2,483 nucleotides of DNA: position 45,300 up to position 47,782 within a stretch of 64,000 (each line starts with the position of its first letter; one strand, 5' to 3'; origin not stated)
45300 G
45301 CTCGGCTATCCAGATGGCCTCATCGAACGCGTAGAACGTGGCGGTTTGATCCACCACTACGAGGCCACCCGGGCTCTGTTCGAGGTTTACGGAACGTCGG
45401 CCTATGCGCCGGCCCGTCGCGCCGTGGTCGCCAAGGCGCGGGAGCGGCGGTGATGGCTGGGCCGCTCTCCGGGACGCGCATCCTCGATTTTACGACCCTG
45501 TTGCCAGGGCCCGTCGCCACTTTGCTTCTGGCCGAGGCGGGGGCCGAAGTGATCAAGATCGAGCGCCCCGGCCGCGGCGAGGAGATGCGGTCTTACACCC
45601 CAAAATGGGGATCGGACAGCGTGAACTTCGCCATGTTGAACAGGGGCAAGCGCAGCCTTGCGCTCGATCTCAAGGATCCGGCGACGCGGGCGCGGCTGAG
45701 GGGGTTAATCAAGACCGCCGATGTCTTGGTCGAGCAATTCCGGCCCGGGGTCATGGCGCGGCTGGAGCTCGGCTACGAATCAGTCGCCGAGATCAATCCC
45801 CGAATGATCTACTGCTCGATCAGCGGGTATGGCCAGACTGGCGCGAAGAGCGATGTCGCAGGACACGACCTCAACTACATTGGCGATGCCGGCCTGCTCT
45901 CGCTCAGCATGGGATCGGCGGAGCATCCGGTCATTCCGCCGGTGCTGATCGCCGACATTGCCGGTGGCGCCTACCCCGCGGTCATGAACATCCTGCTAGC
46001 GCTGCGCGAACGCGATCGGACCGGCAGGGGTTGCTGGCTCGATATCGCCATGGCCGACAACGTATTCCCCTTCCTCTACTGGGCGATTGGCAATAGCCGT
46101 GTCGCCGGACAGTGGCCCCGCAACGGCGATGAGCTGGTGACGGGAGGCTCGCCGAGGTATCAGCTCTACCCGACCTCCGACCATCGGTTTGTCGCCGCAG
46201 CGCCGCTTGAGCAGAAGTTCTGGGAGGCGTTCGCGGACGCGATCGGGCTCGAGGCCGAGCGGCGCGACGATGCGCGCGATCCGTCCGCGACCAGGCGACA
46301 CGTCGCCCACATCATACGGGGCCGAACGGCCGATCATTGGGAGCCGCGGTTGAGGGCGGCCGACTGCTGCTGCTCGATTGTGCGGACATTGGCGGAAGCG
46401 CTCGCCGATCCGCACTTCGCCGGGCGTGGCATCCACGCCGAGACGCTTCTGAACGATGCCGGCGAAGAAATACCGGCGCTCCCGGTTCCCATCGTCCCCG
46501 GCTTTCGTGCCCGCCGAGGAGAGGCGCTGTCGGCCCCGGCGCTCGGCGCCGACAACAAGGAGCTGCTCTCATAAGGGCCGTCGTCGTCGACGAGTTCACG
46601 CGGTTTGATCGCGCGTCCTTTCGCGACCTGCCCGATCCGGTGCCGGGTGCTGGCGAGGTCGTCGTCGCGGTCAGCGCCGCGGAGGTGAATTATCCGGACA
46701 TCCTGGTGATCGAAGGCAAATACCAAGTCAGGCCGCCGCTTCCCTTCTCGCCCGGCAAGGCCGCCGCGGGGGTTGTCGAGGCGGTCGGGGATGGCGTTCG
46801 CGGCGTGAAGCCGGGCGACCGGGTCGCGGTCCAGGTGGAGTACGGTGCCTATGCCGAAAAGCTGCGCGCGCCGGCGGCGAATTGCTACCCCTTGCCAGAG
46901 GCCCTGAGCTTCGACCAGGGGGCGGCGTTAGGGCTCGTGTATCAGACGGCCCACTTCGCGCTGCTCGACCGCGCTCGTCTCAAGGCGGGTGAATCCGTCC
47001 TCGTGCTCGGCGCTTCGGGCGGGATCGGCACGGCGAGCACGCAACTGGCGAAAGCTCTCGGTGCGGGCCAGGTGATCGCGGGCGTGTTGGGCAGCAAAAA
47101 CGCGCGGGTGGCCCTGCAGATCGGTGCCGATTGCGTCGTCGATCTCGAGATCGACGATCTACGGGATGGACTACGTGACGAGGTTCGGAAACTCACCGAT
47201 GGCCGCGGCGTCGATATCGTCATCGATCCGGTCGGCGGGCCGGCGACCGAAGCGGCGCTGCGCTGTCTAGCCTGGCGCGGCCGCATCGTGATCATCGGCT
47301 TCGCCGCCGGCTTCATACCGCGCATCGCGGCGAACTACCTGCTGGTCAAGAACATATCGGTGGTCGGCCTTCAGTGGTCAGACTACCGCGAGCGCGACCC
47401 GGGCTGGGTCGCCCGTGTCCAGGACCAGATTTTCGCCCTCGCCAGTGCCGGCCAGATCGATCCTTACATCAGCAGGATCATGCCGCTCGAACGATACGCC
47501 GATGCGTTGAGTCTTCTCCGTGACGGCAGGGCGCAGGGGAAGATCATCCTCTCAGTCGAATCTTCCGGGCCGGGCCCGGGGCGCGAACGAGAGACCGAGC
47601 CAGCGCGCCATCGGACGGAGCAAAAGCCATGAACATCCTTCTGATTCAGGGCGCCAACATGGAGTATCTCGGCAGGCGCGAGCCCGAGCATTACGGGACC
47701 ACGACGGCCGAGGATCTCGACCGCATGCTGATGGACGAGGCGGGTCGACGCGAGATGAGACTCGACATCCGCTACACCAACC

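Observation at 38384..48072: Intact ten-gene CoA-dependent operon resembling alicyclic-acid ring cleavage but with non-canonical parts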

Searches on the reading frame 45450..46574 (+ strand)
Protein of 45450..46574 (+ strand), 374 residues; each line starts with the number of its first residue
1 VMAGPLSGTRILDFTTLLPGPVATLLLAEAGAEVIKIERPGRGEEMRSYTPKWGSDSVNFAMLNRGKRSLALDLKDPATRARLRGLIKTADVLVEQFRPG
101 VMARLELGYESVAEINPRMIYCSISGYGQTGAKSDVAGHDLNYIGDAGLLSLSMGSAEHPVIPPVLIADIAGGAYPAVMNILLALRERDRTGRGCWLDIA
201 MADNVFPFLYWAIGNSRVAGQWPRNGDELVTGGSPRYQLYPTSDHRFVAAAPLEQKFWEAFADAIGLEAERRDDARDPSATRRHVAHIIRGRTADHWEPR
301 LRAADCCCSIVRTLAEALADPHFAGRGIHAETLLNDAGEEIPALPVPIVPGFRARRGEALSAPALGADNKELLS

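Call 4: search_protein_families(library=pfam, proteins=[window:45450-46574:+], max_evalue=0.001)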
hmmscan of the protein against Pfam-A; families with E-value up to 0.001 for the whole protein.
window:45450-46574:+ (374 aa): 1 family
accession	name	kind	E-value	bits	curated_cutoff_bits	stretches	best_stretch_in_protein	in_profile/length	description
PF02515.22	CoA_transf_3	-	3.5e-94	316.4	23.3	1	6-369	1-366/366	CoA-transferase family III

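Call 5: search_protein_families(library=ncbifam, proteins=[window:45450-46574:+], max_evalue=0.001)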
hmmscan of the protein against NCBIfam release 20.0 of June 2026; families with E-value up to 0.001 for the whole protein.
window:45450-46574:+ (374 aa): 7 families
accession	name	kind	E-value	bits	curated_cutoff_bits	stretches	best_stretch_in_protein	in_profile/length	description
NF052585.1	SucGlutTfsCaiB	equivalog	1.3e-51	175.4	750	1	4-373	6-385/394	succinate--glutarate CoA-transferase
NF008511.0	PRK11430.1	equivalog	5e-48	164.1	522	1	3-327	7-336/381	CoA:oxalate CoA-transferase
NF041294.1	Scnl_mescCoAtase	equivalog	3.9e-46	157.9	700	1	5-372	3-379/381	succinyl-CoA:mesaconate CoA-transferase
NF003809.0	PRK05398.1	subfamily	9.5e-44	149.6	442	1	3-206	2-205/416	formyl-CoA transferase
TIGR03253.1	oxalate_frc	equivalog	1.8e-40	138.9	504.2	1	5-206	3-204/416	formyl-CoA transferase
NF002914.1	PRK03525.1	equivalog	3.9e-19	68.8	413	1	4-206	8-203/400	L-carnitine CoA-transferase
TIGR04253.1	mesacon_CoA_iso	equivalog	1e-12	47.7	725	1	6-268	3-261/403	2-methylfumaryl-CoA isomerase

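Call 57: search_solved_structures(query=window:45450-46574:+, max_evalue=1e-20)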
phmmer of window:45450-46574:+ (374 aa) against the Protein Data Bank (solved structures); distinct sequences matched with E-value up to 1e-20: 30.
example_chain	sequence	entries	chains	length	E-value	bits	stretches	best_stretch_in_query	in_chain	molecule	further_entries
8rmw_A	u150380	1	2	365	5.4e-53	183.6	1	1-331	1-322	Alpha-methylacyl-CoA racemase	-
1x74_A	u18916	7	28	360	2.3e-52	181.5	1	2-331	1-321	2-methylacyl-CoA racemase | probable alpha-methylacyl-CoA racemase MCR | PROBABLE ALPHA-METHYLACYL-COA RACEMASE MCR (2-METHYLACYL-COA RACEMASE) (2-ARYLPROPIONYL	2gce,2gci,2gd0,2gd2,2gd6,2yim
9i2t_A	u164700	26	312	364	2.4e-52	181.5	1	2-331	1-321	Alpha-methylacyl-CoA racemase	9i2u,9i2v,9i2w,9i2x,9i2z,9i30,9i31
8rp5_A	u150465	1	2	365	4.2e-52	180.7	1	1-331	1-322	Alpha-methylacyl-CoA racemase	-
8rp4_A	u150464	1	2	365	7.1e-52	179.9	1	1-331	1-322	Alpha-methylacyl-CoA racemase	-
8rp3_A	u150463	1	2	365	1.6e-51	178.8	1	1-331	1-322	Alpha-methylacyl-CoA racemase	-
2g04_A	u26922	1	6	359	1.4e-49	172.4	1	3-327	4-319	PROBABLE FATTY-ACID-CoA RACEMASE FAR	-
10uh_A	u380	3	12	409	1.3e-45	159.3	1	4-372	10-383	Formyl-coenzyme a transferase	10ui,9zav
9br6_A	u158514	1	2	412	7.5e-45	156.8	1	5-257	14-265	Succinate--hydroxymethylglutarate CoA-transferase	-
9br7_A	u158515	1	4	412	1.3e-44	156.1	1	5-257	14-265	Succinate--hydroxymethylglutarate CoA-transferase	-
4hl6_A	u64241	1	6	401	4.8e-42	147.6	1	3-328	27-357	Uncharacterized protein YfdE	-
4ed9_A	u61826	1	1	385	1.6e-37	132.7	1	3-330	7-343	CAIB/BAIF family protein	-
1p5h_A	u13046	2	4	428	1.9e-31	112.7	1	2-207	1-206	Formyl-coenzyme A transferase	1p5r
2vjo_A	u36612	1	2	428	1.9e-31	112.7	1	2-207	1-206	FORMYL-COENZYME A TRANSFERASE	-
2vjp_A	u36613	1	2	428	1.9e-31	112.7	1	2-207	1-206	FORMYL-COENZYME A TRANSFERASE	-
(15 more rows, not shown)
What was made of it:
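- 45453..46574 (+): g8, a family III fold protein of the alpha-methylacyl-CoA racemase type. Inferred role: epimerase of a 2-substituted acyl-CoA. Nearest structures are MCR 8rmw and 1x74 (181-184 bits), ahead of the best CoA transferase (159 bits) (call 57).
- On Alpha-methylacyl-CoA racemase (for g8): MCR scores 181-184 bits against 159 for the best transferase (call 57).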

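Call 59: search_solved_structures(query=window:45450-46574:+, max_evalue=1e-51, show_alignments=2)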
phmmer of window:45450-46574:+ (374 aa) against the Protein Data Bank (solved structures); distinct sequences matched with E-value up to 1e-51: 5.
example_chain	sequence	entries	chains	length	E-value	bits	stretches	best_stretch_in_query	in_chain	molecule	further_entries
8rmw_A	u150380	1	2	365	5.4e-53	183.6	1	1-331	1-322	Alpha-methylacyl-CoA racemase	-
1x74_A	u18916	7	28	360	2.3e-52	181.5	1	2-331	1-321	2-methylacyl-CoA racemase | probable alpha-methylacyl-CoA racemase MCR | PROBABLE ALPHA-METHYLACYL-COA RACEMASE MCR (2-METHYLACYL-COA RACEMASE) (2-ARYLPROPIONYL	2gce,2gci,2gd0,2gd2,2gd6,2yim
9i2t_A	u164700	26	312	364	2.4e-52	181.5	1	2-331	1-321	Alpha-methylacyl-CoA racemase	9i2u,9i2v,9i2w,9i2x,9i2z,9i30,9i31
8rp5_A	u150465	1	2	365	4.2e-52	180.7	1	1-331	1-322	Alpha-methylacyl-CoA racemase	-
8rp4_A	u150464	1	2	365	7.1e-52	179.9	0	1-331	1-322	Alpha-methylacyl-CoA racemase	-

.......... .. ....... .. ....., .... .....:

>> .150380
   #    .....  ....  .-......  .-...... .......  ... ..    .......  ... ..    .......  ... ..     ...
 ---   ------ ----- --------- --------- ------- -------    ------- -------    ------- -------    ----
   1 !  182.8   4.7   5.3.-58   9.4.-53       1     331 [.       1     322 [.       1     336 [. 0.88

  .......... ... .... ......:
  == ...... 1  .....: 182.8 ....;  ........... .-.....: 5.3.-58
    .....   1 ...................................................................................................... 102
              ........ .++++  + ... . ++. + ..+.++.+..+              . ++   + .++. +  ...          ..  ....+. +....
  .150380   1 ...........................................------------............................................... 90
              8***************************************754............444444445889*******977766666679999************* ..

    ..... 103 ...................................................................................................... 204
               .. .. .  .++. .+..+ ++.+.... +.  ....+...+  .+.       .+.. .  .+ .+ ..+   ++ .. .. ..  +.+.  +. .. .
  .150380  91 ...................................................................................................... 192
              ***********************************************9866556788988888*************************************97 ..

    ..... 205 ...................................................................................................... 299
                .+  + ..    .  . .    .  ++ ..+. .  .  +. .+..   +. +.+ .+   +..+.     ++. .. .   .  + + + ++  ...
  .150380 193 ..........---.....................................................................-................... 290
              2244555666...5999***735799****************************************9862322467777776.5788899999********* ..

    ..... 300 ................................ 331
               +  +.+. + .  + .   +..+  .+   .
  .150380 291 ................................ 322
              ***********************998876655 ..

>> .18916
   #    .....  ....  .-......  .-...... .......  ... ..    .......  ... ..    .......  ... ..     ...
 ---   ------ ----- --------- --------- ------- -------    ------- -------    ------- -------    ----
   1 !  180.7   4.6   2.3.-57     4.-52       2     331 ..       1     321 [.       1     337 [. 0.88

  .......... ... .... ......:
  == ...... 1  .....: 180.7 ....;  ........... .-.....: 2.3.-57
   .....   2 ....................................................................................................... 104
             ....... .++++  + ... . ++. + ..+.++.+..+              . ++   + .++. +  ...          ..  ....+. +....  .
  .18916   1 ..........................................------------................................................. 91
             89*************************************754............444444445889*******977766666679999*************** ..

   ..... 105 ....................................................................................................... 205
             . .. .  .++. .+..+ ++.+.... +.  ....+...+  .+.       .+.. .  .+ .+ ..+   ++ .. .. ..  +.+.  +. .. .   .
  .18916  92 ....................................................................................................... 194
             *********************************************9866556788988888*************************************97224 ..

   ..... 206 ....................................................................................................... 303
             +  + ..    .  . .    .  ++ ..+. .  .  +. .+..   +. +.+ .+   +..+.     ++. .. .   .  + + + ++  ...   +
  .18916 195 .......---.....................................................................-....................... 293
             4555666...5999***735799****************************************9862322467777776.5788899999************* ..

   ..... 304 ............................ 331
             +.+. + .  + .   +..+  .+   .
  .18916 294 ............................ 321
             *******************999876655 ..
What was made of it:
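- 45453..46574 (+): The racemase His-Asp motif 'AGHDLNY' and 'ADIAGG' align with MCR (call 59).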

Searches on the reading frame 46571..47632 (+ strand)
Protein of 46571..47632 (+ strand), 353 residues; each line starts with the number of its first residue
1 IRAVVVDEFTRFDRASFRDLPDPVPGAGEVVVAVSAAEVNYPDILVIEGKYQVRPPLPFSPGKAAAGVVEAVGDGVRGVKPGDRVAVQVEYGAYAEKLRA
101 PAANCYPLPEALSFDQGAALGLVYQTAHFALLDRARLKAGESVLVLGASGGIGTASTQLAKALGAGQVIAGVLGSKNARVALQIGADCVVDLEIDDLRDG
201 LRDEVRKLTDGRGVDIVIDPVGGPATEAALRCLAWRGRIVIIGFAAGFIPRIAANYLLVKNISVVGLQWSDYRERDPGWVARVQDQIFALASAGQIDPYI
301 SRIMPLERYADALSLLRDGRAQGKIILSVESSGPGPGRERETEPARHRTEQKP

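Call 4: search_protein_families(library=pfam, proteins=[window:46571-47632:+], max_evalue=0.001)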
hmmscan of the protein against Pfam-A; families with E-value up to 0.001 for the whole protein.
window:46571-47632:+ (353 aa): 3 families
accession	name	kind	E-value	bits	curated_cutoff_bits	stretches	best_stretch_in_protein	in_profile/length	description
PF00107.32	ADH_zinc_N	-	1.5e-24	86.8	31.8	1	151-271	1-116/129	Zinc-binding dehydrogenase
PF13602.12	ADH_zinc_N_2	-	2.5e-19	70.9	27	1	185-327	2-134/134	Zinc-binding dehydrogenase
PF08240.17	ADH_N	-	9.4e-16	58.4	23.5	1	26-110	1-104/104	Alcohol dehydrogenase GroES-like domain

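Call 5: search_protein_families(library=ncbifam, proteins=[window:46571-47632:+], max_evalue=0.001)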
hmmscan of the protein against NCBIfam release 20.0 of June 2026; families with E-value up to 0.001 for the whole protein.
window:46571-47632:+ (353 aa): 27 families (the best 25 are shown)
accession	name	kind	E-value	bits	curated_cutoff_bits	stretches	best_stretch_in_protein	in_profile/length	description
TIGR02824.1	quinone_pig3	subfamily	6.2e-63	212.7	296.8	1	2-329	2-325/325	putative NAD(P)H quinone oxidoreductase, PIG3 family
NF041183.1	Pks2_ls1_myc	equivalog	1.6e-40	138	2400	1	24-333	1429-1733/2086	sulfolipid-1 biosynthesis phthioceranic/hydroxyphthioceranic acid synthase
NF010344.0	PRK13771.1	subfamily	1.5e-39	135.9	349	2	92-329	116-333/334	putative alcohol dehydrogenase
NF041172.1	AcrlCoa_red_Thmprot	equivalog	2.6e-36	125.2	500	2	93-328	117-333/334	acryloyl-CoA reductase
NF008024.0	PRK10754.1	subfamily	3.2e-36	125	348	1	25-257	26-253/327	NADPH:quinone reductase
TIGR01751.1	crot-CoA-red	equivalog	1.5e-31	109.6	378.55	1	90-336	138-394/398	crotonyl-CoA carboxylase/reductase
TIGR02823.1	oxido_YhdH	subfamily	5.1e-29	101.1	297.25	1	6-329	5-324/324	acrylyl-CoA reductase family protein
TIGR00692.1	tdh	equivalog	8.6e-26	90.8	458.35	1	91-328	116-339/340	L-threonine 3-dehydrogenase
NF041097.1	keto_inos_dh_IolM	equivalog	2.9e-24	85.4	450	2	126-326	192-387/389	scyllo-inosose 3-dehydrogenase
NF003808.0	PRK05396.1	equivalog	6.4e-24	84.5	380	1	91-329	118-340/341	L-threonine 3-dehydrogenase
TIGR03451.1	mycoS_dep_FDH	equivalog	1.3e-21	76.8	512.9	2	91-244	128-277/358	S-(hydroxymethyl)mycothiol dehydrogenase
NF051456.1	acrylyl_AcuI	equivalog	3e-19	69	440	1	2-329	2-324/325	acrylyl-CoA reductase (NADPH)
TIGR02817.1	adh_fam_1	subfamily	7.6e-19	68.3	284.05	1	19-327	21-333/336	zinc-binding alcohol dehydrogenase family protein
TIGR03989.1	Rxyl_3153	subfamily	2.6e-18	66.5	440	2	92-246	139-290/370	NDMA-dependent alcohol dehydrogenase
NF047908.1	AldhRedAhr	equivalog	4.4e-17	62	470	1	90-328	118-334/335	NADPH-dependent aldehyde reductase Ahr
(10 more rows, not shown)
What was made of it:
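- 46571..47632 (+): g9, a PIG3-type NADPH:quinone oxidoreductase. Inferred role: enoyl or enone reductase. Its last 23 codons (47561-47629) are a deletion scar. TIGR02824, 212.7 bits against a cut-off of 296.8 (call 5).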
